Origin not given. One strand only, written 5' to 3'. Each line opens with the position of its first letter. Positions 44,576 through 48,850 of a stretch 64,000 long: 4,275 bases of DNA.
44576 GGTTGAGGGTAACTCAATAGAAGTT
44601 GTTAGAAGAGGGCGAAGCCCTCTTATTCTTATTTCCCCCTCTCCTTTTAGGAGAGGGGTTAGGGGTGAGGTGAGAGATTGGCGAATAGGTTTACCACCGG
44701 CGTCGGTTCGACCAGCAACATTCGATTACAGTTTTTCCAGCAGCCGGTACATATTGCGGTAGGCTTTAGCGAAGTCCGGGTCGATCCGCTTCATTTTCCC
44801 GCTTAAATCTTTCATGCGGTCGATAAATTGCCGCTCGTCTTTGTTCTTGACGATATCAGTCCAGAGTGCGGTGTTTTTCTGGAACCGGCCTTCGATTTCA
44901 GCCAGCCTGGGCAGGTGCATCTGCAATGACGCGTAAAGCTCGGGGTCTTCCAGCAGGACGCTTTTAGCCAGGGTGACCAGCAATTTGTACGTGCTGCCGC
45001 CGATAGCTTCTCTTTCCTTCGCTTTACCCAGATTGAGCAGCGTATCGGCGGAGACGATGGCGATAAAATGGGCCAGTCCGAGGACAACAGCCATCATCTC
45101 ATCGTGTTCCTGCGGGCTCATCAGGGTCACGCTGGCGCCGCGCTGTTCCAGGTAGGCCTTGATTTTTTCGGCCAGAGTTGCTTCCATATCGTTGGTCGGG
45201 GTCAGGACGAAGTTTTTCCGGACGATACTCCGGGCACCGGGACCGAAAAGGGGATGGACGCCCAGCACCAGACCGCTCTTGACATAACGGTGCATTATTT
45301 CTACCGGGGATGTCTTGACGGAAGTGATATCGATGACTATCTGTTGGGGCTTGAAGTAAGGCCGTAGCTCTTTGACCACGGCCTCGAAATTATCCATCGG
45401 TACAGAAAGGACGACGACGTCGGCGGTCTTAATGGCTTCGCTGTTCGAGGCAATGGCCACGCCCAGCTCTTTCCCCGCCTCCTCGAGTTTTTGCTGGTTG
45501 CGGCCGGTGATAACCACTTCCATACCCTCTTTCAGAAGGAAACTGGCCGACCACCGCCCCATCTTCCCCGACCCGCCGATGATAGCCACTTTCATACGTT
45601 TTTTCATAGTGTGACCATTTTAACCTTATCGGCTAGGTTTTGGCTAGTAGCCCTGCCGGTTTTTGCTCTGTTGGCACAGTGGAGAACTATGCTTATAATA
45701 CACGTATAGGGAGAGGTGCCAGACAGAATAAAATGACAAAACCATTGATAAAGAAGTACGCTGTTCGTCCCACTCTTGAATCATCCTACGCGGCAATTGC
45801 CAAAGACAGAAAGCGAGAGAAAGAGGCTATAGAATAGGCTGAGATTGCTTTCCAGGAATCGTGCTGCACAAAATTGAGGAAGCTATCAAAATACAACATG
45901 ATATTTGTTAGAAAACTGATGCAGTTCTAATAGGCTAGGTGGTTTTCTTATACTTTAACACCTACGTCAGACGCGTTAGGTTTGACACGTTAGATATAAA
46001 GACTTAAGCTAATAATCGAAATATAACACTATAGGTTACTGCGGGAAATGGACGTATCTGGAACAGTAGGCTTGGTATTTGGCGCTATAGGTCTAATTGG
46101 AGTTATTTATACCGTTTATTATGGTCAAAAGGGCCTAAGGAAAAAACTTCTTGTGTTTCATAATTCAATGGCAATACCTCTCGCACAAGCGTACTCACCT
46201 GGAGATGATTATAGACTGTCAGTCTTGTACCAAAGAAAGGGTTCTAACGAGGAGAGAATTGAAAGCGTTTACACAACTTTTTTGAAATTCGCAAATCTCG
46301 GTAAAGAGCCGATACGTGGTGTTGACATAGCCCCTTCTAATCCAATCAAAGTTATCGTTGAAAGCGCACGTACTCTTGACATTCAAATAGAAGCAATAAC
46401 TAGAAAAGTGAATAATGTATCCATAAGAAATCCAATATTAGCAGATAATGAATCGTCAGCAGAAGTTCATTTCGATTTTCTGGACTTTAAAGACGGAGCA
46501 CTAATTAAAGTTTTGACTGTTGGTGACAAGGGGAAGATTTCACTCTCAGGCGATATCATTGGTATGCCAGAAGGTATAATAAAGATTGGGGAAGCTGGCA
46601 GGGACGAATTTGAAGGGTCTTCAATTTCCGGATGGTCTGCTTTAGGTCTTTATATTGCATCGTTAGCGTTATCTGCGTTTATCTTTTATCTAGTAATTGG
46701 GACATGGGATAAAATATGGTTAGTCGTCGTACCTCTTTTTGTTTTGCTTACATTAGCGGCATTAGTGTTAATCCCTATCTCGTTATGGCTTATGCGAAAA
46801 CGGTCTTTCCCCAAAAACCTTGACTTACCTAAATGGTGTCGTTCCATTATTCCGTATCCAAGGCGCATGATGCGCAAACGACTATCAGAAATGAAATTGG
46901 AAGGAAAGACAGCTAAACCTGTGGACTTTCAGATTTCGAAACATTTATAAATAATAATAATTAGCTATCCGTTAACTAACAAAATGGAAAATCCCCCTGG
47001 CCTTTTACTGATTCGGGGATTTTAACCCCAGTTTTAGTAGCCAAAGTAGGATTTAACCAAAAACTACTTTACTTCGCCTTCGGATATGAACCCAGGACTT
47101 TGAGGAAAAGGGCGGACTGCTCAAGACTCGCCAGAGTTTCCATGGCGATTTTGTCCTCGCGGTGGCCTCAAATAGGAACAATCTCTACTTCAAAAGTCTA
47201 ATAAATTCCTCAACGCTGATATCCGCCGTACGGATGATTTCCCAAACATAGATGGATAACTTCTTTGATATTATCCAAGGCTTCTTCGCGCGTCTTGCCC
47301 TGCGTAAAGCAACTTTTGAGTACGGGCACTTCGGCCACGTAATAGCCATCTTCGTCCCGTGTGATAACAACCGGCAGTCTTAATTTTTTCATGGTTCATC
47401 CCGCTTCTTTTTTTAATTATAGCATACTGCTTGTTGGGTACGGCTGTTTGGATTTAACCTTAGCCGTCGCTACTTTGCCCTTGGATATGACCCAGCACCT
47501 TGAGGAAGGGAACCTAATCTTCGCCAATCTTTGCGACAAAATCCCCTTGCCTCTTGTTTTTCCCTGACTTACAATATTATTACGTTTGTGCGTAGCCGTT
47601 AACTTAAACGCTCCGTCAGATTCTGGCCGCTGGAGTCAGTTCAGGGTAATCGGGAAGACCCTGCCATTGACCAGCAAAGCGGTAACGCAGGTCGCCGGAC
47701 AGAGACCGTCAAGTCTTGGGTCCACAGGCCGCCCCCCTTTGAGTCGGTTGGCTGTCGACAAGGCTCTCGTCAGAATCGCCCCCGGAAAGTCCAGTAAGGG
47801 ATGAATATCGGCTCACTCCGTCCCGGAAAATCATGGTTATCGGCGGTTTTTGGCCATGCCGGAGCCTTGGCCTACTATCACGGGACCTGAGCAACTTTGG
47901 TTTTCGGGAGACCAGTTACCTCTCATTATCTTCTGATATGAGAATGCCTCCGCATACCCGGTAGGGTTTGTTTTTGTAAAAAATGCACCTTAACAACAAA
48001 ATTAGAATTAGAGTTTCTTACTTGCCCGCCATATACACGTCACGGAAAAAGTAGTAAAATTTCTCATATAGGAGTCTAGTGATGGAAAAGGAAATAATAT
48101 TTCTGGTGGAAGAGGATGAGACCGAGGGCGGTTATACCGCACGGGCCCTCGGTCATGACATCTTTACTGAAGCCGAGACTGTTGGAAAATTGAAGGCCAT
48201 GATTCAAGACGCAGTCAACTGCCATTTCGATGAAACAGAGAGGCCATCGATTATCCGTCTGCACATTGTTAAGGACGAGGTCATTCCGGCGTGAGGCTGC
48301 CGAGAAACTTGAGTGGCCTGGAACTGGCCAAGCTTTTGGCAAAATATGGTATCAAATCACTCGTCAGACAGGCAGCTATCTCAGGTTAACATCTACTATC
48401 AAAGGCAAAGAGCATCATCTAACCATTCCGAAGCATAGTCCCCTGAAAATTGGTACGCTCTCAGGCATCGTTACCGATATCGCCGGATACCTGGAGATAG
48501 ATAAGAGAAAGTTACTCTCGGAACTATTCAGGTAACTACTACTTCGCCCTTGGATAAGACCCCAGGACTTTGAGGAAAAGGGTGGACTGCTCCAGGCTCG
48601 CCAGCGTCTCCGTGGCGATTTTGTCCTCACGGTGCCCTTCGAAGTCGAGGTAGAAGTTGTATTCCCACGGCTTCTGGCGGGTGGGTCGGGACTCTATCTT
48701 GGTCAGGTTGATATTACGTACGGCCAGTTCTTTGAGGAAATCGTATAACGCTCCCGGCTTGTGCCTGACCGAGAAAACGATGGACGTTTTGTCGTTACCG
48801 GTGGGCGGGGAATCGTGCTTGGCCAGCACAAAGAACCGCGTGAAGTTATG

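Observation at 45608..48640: AT-rich islet splitting pheA from tyrA, bounded by reiterated copies of the pheA 3' end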

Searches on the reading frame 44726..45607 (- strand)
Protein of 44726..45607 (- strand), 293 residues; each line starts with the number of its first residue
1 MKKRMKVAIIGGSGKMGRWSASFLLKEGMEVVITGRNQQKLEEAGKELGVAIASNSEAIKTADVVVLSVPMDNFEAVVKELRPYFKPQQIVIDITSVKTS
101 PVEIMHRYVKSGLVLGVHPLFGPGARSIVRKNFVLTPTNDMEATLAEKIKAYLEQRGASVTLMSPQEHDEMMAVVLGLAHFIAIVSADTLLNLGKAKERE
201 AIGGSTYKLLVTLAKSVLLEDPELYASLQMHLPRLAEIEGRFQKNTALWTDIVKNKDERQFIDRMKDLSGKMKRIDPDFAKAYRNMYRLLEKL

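Call 10: search_protein_families(library=pfam, proteins=[window:44726-45607:-], max_evalue=0.1)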
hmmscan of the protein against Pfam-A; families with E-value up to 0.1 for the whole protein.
window:44726-45607:- (293 aa): 25 families
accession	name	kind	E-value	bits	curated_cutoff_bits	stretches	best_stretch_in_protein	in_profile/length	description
PF02153.23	PDH_N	-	9.3e-26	90.6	26.5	1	21-161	2-153/154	Prephenate dehydrogenase, nucleotide-binding domain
PF03807.23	F420_oxidored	-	2.3e-18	67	21.6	1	6-95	1-92/94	NADP oxidoreductase coenzyme F420-dependent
PF03446.21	NAD_binding_2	-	1.1e-11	45.5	21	1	7-110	2-108/161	NAD binding domain of 6-phosphogluconate dehydrogenase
PF20463.3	PDH_C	-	1.4e-09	38.6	22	1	164-266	1-101/102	Prephenate dehydrogenase, dimerization domain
PF07991.19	KARI_N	-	5.5e-09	36.3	20.6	1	4-90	4-90/165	Acetohydroxy acid isomeroreductase, NADPH-binding domain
PF01488.26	Shikimate_DH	-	1.4e-06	28.8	24.3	1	4-94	12-111/138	Shikimate / quinate 5-dehydrogenase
PF03720.21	UDPG_MGDP_dh_C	-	3.8e-06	27.7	30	1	24-97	26-100/103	UDP-glucose/GDP-mannose dehydrogenase family, UDP binding domain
PF02737.24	3HCDH_N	-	4.3e-06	27.2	22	1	6-57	1-51/180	3-hydroxyacyl-CoA dehydrogenase, NAD binding domain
PF02826.25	2-Hacid_dh_C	-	5.8e-06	26.2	25.1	1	5-72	37-102/178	D-isomer specific 2-hydroxyacid dehydrogenase, NAD binding domain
PF01210.29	NAD_Gly3P_dh_N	-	4.9e-05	23.8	23.1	1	51-95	59-103/158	NAD-dependent glycerol-3-phosphate dehydrogenase N-terminus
PF00106.31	adh_short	-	0.00017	21.6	26.6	1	7-64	3-58/195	short chain dehydrogenase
PF01118.30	Semialdhyde_dh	-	0.00024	21.9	26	1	6-96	1-98/121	Semialdehyde dehydrogenase, NAD binding domain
PF02558.23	ApbA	-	0.00029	20.9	22.2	1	10-92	3-97/150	Ketopantoate reductase PanE/ApbA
PF01113.26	DapB_N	-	0.00068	20.2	25.6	1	5-66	1-72/124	Dihydrodipicolinate reductase, N-terminus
PF05368.20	NmrA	-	0.0018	18.3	27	1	5-69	3-77/298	NmrA-like family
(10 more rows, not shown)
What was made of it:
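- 44726..45607 (-): tyrA (prephenate dehydrogenase), now separated from pheA by 2,931 nt. Pfam PDH_N 9e-26 and PDH_C (call 10).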

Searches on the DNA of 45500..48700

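Call 7: search_rna_families(source=window, start=45500, end=48700, threshold=evalue, max_evalue=5, show_alignments=2)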
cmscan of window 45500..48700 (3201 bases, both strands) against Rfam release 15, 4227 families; matches with E-value up to 5: 1.
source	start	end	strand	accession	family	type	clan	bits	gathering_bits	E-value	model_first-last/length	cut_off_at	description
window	45501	45549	+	RF01189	sn1502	Gene; snRNA; snoRNA; CD-box;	-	19.7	60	1.1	1-87/87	no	Small nucleolar RNA sn1502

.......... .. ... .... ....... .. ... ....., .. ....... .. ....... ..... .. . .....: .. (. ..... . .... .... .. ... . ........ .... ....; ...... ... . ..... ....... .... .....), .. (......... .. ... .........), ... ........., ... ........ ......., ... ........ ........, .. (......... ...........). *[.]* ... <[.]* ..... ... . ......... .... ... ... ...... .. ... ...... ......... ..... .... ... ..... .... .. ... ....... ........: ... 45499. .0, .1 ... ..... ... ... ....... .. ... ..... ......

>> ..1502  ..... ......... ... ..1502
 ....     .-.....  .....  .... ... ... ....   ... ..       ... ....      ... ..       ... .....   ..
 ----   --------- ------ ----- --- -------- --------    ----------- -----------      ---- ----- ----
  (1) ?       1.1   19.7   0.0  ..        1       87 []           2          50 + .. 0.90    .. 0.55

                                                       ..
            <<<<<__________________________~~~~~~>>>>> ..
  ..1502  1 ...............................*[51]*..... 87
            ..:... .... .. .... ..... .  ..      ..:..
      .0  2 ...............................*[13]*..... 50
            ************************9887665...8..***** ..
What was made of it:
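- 47508..48078 (.): Segment 1, left part: no recognisable gene. It includes a GC-rich stretch at 47600-47900 (GC 0.57). No Rfam match (call 7).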

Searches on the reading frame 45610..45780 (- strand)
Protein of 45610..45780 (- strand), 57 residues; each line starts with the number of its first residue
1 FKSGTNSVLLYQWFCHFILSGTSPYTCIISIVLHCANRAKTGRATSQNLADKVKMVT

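Call 28: search_protein_families(library=pfam, proteins=[window:45610-45780:-], max_evalue=10)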
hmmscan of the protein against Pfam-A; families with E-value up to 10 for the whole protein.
seq(57 aa): 0 families

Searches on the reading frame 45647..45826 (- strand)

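Call 28: search_protein_families(library=pfam, proteins=[window:45647-45826:-], max_evalue=10)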
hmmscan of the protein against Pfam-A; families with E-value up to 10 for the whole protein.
seq(60 aa): 1 family
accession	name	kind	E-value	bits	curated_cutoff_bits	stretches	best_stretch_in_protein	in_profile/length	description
PF07962.17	Swi3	-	0.1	13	25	1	22-47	31-56/83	Replication Fork Protection Component Swi3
